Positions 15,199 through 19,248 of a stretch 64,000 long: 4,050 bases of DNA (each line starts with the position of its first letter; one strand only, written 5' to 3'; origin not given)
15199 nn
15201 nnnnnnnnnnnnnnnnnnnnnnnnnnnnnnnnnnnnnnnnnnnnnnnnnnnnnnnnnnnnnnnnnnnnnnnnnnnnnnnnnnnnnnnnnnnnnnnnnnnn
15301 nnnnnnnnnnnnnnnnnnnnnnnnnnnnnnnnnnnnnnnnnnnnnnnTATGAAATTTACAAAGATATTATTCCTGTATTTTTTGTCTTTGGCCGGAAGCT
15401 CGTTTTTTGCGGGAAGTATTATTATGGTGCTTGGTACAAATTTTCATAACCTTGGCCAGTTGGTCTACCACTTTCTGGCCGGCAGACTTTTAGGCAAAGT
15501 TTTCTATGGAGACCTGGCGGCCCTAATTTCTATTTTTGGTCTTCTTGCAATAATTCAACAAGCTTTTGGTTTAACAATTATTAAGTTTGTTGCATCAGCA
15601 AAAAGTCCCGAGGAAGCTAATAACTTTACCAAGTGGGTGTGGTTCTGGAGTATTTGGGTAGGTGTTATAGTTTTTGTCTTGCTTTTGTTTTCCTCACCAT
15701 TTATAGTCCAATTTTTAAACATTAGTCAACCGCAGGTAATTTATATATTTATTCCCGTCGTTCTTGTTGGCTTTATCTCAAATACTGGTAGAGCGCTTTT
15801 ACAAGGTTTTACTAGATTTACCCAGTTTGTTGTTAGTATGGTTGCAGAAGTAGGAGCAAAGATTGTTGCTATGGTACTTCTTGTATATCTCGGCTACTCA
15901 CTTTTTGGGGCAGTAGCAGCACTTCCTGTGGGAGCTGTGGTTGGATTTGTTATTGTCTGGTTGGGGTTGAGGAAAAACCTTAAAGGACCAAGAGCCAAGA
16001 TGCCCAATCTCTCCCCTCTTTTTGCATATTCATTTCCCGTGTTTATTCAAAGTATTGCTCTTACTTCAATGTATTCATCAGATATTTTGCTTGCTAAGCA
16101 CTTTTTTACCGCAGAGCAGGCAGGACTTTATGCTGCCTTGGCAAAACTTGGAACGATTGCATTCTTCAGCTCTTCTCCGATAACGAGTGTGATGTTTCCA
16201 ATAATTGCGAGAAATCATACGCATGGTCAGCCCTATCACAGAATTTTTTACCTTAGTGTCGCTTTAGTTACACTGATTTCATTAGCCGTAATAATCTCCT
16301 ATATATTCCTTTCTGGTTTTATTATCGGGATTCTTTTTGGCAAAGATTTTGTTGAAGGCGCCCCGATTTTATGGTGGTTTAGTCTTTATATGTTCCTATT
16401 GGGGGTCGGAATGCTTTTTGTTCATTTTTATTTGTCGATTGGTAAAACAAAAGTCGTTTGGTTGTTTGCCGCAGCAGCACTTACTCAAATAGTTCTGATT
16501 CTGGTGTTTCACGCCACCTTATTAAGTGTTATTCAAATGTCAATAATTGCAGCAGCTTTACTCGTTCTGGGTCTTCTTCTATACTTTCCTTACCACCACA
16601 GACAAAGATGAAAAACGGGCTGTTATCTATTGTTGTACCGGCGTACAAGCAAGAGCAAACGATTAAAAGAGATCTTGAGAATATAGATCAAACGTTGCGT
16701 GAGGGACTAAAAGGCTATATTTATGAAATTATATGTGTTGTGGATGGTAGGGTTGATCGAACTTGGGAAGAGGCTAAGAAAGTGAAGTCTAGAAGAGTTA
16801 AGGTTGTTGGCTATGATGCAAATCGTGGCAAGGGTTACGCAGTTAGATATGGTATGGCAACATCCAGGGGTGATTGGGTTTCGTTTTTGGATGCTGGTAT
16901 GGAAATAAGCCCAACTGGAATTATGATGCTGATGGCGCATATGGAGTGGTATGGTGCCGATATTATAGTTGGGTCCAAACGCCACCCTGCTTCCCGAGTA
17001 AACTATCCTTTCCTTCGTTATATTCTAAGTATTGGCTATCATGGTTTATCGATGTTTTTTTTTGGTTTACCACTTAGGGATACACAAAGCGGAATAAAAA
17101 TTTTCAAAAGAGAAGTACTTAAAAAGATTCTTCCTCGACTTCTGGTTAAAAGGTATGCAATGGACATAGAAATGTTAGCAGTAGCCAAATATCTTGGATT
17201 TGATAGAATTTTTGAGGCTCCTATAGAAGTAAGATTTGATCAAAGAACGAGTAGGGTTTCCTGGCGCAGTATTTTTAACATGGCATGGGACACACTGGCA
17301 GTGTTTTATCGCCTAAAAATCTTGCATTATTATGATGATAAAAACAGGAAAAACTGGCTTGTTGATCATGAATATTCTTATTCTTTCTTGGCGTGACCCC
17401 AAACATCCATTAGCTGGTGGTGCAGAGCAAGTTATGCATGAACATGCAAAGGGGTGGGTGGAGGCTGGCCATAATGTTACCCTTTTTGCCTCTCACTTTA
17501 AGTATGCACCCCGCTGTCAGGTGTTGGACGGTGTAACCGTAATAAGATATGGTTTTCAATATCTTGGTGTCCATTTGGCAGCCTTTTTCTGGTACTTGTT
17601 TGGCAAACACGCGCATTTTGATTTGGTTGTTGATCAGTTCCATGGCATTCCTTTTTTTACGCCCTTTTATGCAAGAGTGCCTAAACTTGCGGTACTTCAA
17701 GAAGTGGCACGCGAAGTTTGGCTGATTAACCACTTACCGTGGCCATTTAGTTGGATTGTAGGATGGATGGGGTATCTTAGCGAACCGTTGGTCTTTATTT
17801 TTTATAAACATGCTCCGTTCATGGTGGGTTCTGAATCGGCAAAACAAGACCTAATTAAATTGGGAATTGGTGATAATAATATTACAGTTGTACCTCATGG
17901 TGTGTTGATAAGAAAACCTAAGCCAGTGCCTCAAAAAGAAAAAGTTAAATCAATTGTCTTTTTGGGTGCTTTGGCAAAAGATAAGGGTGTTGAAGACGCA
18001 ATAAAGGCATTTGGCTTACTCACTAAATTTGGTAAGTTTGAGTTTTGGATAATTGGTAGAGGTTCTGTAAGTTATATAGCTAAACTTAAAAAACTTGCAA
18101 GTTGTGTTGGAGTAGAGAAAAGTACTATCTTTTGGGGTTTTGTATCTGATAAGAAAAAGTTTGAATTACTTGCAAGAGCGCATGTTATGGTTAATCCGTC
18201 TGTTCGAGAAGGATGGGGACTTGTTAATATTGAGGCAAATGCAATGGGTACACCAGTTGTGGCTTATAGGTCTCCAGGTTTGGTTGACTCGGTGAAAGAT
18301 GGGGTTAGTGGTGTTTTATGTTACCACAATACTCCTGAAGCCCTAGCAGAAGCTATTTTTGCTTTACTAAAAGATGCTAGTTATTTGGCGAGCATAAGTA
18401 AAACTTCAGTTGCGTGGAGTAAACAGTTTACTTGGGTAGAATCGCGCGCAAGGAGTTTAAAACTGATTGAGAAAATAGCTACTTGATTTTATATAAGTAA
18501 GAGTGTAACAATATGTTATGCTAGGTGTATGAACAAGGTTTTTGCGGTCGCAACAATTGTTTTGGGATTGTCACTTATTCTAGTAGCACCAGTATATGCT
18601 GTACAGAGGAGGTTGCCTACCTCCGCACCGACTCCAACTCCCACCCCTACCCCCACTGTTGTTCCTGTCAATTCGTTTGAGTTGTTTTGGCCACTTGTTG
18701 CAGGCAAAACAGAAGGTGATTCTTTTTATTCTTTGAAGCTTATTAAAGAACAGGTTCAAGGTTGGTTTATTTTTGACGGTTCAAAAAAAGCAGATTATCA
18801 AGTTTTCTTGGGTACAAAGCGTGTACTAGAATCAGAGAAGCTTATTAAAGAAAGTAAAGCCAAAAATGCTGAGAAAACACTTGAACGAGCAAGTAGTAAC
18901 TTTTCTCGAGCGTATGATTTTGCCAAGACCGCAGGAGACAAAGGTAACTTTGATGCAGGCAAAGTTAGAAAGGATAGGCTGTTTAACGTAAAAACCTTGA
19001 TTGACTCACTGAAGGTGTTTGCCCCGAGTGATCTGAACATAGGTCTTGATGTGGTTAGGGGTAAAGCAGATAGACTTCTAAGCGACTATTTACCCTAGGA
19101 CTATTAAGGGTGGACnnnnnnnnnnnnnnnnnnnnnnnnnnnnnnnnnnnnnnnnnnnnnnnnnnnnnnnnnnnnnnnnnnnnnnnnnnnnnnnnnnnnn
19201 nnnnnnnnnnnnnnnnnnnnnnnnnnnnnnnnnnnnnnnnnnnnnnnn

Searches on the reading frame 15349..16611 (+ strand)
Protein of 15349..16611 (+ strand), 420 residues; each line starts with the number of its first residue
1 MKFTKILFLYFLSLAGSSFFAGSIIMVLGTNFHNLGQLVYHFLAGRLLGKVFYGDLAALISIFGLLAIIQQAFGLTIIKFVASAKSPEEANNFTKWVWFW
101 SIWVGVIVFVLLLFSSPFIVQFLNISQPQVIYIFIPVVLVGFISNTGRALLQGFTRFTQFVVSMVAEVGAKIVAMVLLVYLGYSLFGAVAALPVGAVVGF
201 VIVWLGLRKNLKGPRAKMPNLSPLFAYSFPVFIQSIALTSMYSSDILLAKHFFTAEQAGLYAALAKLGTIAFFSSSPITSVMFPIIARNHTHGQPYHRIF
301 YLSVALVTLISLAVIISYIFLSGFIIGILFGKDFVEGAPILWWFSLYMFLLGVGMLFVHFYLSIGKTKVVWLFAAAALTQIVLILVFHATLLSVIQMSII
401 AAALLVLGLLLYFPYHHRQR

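Call 3: search_protein_families(library=pfam, proteins=[window:15349-16611:+], max_evalue=0.01)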
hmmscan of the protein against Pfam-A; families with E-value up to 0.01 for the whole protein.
window:15349-16611:+ (420 aa): 2 families
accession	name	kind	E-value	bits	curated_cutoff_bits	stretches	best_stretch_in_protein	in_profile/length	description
PF01943.22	Polysacc_synt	-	4.7e-25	89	28.2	1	21-290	3-274/274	Polysaccharide biosynthesis protein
PF13440.11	Polysacc_synt_3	-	2.5e-21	76.6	23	1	46-336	4-290/293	Polysaccharide biosynthesis protein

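Call 39: search_protein_families(library=ncbifam, proteins=[window:15349-16611:+], max_evalue=0.0001)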
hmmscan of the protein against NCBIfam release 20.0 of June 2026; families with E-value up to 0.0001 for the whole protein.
window:15349-16611:+ (420 aa): 2 families
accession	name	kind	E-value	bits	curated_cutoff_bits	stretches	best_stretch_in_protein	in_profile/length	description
NF007773.0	PRK10459.1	equivalog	7.7e-08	31.7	273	1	37-407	25-390/492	MOP flippase family protein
NF047674.1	TeichurnBiosyTuaB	equivalog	1.6e-06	27.5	580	1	37-374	26-361/469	teichuronic acid biosynthesis protein TuaB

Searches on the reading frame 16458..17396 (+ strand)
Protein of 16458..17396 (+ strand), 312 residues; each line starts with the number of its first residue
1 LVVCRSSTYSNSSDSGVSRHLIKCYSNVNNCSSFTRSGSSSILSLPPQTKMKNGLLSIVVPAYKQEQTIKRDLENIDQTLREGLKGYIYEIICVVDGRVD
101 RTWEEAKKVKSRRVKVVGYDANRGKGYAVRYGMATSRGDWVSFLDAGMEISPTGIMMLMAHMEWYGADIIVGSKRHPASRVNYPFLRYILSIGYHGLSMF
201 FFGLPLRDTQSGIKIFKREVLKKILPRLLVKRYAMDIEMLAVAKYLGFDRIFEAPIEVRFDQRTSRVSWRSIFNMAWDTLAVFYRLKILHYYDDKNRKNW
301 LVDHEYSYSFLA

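Call 20: search_protein_families(library=pfam, proteins=[window:16458-17396:+], max_evalue=1)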
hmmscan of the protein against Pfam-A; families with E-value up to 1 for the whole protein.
window:16458-17396:+ (312 aa): 2 families
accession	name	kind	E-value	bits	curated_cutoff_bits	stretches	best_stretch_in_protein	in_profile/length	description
PF00535.33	Glycos_transf_2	-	5.1e-24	85.5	23.3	1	57-224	1-167/168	Glycosyl transferase family 2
PF13641.12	Glyco_tranf_2_3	-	0.0075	16.7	27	1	56-224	3-174/230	Glycosyltransferase like family 2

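Call 39: search_protein_families(library=ncbifam, proteins=[window:16458-17396:+], max_evalue=0.0001)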
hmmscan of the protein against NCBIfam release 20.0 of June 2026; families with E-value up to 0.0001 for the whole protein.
window:16458-17396:+ (312 aa): 12 families
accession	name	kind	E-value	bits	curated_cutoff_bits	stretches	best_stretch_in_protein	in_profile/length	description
NF047588.1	GlcsyltransPgfSStrep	equivalog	1.9e-13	50.3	500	1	56-283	3-221/308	glycosyltransferase PgfS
TIGR03937.1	PgaC_IcaA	equivalog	3.3e-10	39.5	422.3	1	50-163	41-151/407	poly-beta-1,6-N-acetyl-D-glucosamine synthase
NF010496.0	PRK13915.1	equivalog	3.3e-10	39.5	262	1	52-153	29-133/307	glucosyl-3-phosphoglycerate synthase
NF041875.1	EPS_EpsD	equivalog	1e-09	38.3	370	1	56-187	1-130/325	exopolysaccharide biosynthesis glycosyltransferase EpsD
NF058614.1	PPMAGASynPpgS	equivalog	1.3e-09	37.8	370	1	58-261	4-199/226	polyprenyl-phospho-N-acetylgalactosaminyl synthase PpgS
NF007482.0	PRK10073.1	equivalog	5.4e-09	35.5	423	1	53-160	5-108/334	glycosyltransferase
TIGR04283.1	glyco_like_mftF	equivalog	3.3e-08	33.4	182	1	56-151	1-86/221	TIGR04283 family arsenosugar biosynthesis glycosyltransferase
NF047683.1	TeichurnBiosyTuaG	equivalog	2.4e-06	27.4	400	1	52-147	4-96/252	teichuronic acid biosynthesis protein TuaG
TIGR03965.1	mycofact_glyco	equivalog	3.7e-06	26.1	280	1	54-163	74-180/467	mycofactocin biosynthesis glycosyltransferase MftF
TIGR04182.1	glyco_TIGR04182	equivalog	6.5e-06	25.7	325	1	57-239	3-172/293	S-layer glycoprotein N-glycosyltransferase AglJ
NF007986.1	PRK10714.1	equivalog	9.8e-06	24.8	529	1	56-175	8-126/316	undecaprenyl-phosphate 4-deoxy-4-formamido-L-arabinose transferase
NF041391.1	DPhHxTase_Halo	equivalog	2.1e-05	23.6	375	1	62-224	3-153/213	dolichyl-phosphate hexose transferase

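Call 81: search_solved_structures(query=window:16458-17393:+, max_evalue=0.001)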
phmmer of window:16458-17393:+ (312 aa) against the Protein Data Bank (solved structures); distinct sequences matched with E-value up to 0.001: 10.
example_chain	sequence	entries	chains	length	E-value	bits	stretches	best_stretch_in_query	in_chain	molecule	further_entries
5mlz_A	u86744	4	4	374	3.7e-15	59.4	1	55-259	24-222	Dolichol monophosphate mannose synthase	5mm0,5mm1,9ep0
5ekp_C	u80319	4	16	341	2.4e-08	37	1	56-224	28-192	Uncharacterized glycosyltransferase sll0501 | Glycosyltransferase sll0501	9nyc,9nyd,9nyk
9nye_A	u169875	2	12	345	2.4e-08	37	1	56-224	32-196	Glycosyltransferase sll0501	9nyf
5eke_A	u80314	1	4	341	2.8e-08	36.8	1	56-187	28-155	Uncharacterized glycosyltransferase sll0501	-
6p61_A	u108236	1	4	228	2.1e-05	27.4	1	54-157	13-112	Glycosyltransferase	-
5hea_A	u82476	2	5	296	9.2e-05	25.3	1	53-152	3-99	Putative glycosyltransferase (GalT1)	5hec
9hwj_A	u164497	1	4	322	0.00024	23.9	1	56-175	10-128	Undecaprenyl-phosphate 4-deoxy-4-formamido-L-arabinose transferase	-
8vh7_A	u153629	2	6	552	0.00082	22.1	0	39-146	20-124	Heparosan synthase B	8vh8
8vxh_A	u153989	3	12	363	0.00082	22.1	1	56-175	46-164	Undecaprenyl-phosphate 4-deoxy-4-formamido-L-arabinose transferase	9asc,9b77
8viw_A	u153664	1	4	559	0.00083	22.1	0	39-146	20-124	Heparosan synthase B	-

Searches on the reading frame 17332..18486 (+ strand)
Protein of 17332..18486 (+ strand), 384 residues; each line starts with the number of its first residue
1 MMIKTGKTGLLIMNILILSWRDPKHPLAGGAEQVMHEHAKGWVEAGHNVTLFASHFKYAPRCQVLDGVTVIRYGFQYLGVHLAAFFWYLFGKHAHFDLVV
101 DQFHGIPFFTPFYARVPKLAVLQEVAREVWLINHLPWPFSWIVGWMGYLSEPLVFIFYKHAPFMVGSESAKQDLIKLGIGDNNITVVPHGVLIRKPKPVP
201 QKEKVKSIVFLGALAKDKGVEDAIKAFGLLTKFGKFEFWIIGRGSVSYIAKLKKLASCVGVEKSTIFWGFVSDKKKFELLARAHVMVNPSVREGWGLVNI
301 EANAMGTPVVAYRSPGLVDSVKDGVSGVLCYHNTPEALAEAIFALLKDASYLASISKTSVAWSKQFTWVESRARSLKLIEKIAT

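Call 20: search_protein_families(library=pfam, proteins=[window:17332-18486:+], max_evalue=1)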
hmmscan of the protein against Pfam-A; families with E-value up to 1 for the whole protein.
window:17332-18486:+ (384 aa): 6 families
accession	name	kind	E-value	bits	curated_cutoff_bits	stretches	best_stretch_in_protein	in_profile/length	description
PF00534.26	Glycos_transf_1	-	1.1e-34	119.9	26.4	1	197-357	7-167/172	Glycosyl transferases group 1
PF13692.12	Glyco_trans_1_4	-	1.3e-30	107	27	1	206-348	2-142/142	Glycosyl transferases group 1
PF20706.3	GT4-conflict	-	4.2e-13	49.5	26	1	195-328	187-327/385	Family 4 Glycosyltransferase in conflict systems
PF13439.12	Glyco_transf_4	-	2.9e-10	40.9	28.5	1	29-191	2-166/170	Glycosyltransferase Family 4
PF13579.12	Glyco_trans_4_4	-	3.6e-06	27.8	29.7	1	29-190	1-158/158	Glycosyl transferase 4-like domain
PF13524.12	Glyco_trans_1_2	-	0.14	12.6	25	1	268-355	32-121/144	Glycosyl transferase-like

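Call 39: search_protein_families(library=ncbifam, proteins=[window:17332-18486:+], max_evalue=0.0001)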
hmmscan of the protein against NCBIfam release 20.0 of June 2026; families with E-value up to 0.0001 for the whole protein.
window:17332-18486:+ (384 aa): 32 families (the best 25 are shown)
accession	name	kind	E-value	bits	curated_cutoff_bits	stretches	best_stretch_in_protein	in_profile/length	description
TIGR03449.1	mycothiol_MshA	equivalog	8.2e-23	80.9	462.5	1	208-377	223-398/406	D-inositol-3-phosphate glycosyltransferase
NF046085.1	XrtY_assoc_Gly1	equivalog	6e-22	78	400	1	161-361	162-362/387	XrtY-associated glycosyltransferase XYAG1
NF041876.1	EPS_EpsE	equivalog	5.2e-21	75.3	400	1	194-359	202-372/389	exopolysaccharide biosynthesis GT4 family glycosyltransferase EpsE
TIGR04047.1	MSMEG_0565_glyc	hypoth_equivalog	3.1e-17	62.7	259.85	1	247-377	240-369/373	MSMEG_0565 family glycosyltransferase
NF041010.1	glycosy_Agl16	equivalog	3.5e-16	59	575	1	167-378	141-347/352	glycosylation protein Agl16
TIGR03999.1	thiol_BshA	equivalog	1.8e-15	56.8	273.7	1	203-366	197-357/375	N-acetyl-alpha-D-glucosaminyl L-malate synthase BshA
NF047880.1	glyco_SdgA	exception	2.6e-15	55.9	800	1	166-367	275-475/488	serine-aspartate repeat adhesin O-glycosyltransferase SdgA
TIGR04157.1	glyco_rSAM_CFB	subfamily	1.2e-14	54.1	400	1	202-330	224-348/406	TIGR04157 family glycosyltransferase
TIGR02149.1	glgA_Coryne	subfamily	6.1e-14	51.9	302.4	1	206-382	205-390/391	glycogen synthase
NF038295.1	EPS_HpsP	equivalog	1.2e-12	47.6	550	1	201-368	203-373/388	hormogonium polysaccharide biosynthesis glycosyltransferase HpsP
NF053787.1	GlcN_PG_synth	equivalog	3.2e-12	46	480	1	203-369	195-346/361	N-acetylglucosaminyl phosphatidylglycerol synthase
NF047684.1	TeichurnBiosyTuaC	equivalog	1.4e-11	44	550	1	193-358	209-364/391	teichuronic acid biosynthesis protein TuaC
NF007396.0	PRK09922.1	equivalog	2.9e-11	42.9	385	1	167-332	143-310/361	lipopolysaccharide 1,6-galactosyltransferase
TIGR03088.1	stp2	hypoth_equivalog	4.5e-11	42.4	409.05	1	220-358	209-348/374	TIGR03088 family PEP-CTERM/XrtA system glycosyltransferase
TIGR02095.1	glgA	subfamily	1.2e-10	40.6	328.45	1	200-347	289-440/477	glycogen/starch synthase, ADP-glucose type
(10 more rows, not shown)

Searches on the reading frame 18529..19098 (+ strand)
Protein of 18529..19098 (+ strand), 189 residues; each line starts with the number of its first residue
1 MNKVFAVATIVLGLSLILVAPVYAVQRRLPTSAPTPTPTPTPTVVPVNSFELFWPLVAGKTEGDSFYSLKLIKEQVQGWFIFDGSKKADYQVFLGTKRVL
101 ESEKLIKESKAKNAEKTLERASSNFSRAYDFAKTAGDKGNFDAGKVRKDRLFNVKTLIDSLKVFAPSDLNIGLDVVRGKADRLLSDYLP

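Call 20: search_protein_families(library=pfam, proteins=[window:18529-19098:+], max_evalue=1)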
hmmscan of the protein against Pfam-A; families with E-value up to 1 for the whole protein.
window:18529-19098:+ (189 aa): 2 families
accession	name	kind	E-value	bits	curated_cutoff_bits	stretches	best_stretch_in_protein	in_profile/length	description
PF18915.5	DUF5667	-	2e-10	41.4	27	1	63-133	5-75/99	Domain of unknown function (DUF5667)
PF01690.22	PLRV_ORF5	-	0.87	8.6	27.4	0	30-50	3-23/524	Potato leaf roll virus readthrough protein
